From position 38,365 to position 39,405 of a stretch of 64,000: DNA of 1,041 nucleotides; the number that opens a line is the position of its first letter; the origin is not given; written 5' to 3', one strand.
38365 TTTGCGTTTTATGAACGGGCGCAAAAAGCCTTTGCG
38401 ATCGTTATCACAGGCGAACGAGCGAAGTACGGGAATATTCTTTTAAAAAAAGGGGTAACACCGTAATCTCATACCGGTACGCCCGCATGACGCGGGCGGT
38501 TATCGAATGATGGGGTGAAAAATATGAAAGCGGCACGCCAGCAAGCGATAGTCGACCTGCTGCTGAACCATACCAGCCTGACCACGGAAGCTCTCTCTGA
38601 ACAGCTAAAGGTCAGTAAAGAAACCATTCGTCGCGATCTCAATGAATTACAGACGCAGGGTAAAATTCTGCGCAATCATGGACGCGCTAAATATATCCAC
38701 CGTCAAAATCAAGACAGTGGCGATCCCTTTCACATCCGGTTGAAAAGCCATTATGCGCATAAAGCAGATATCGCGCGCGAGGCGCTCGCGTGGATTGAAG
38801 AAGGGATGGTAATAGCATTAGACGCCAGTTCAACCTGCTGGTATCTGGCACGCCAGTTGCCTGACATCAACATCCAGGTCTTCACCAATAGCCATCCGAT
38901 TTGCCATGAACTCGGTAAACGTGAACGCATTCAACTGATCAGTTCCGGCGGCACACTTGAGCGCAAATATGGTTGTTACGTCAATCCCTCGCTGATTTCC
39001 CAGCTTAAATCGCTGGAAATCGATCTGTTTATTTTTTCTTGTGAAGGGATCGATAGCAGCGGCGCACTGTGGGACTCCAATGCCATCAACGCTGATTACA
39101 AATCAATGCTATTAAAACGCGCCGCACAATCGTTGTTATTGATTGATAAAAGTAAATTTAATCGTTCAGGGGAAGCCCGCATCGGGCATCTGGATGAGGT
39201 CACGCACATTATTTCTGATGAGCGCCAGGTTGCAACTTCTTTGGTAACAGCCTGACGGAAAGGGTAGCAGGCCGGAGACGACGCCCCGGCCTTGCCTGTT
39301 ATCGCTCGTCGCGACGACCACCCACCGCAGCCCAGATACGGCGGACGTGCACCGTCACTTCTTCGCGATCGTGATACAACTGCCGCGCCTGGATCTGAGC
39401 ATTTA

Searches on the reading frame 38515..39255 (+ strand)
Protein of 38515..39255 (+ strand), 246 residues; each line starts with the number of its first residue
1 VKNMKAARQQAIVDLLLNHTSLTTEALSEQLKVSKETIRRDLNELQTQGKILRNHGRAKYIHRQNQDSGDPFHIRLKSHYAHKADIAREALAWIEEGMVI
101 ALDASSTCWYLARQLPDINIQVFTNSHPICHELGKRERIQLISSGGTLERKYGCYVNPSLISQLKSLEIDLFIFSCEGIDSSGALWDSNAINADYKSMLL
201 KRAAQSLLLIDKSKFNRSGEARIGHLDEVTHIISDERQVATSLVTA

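Call 47: search_protein_families(library=ncbifam, proteins=[window:38515-39255:+], max_evalue=1e-10)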
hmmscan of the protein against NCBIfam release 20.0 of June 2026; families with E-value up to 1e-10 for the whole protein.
window:38515-39255:+ (246 aa): 10 families
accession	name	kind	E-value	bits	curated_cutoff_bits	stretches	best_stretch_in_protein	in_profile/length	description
NF007720.0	PRK10411.1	equivalog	3.1e-153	508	259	1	4-246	1-243/243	L-fucose operon activator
NF041397.1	TranRegGlpR_Halo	equivalog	6.7e-40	137.3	300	1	6-238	4-234/253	HTH-type transcriptional regulator GlpR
NF040755.1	AgaR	equivalog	3.1e-29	101.9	260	1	6-238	5-238/256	transcriptional repressor AgaR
NF008154.0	PRK10906.1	equivalog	2.2e-28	99.2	331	1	6-238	4-234/252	DeoR/GlpR family transcriptional regulator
NF007753.1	PRK10434.1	equivalog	2.2e-27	96.2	350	1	6-237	4-234/253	glucitol operon DNA-binding transcriptional repressor SrlR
NF010034.0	PRK13509.1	equivalog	3.1e-25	89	244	1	6-236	4-231/251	HTH-type transcriptional regulator UlaR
NF007316.0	PRK09802.1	equivalog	4.4e-25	88.4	351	1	6-242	16-253/269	DeoR family transcriptional regulator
NF040887.2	trans_reg_YciT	exception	8.5e-21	74.7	450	1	7-237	3-227/246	DNA-binding transcriptional regulator YciT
NF040890.1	trans_reg_YgbI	equivalog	4.8e-20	72.1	400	1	6-238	4-234/253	DNA-binding transcriptional repressor YgbI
NF007961.0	PRK10681.1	equivalog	3.3e-11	43.1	244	1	19-238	19-235/252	DNA-binding transcriptional repressor DeoR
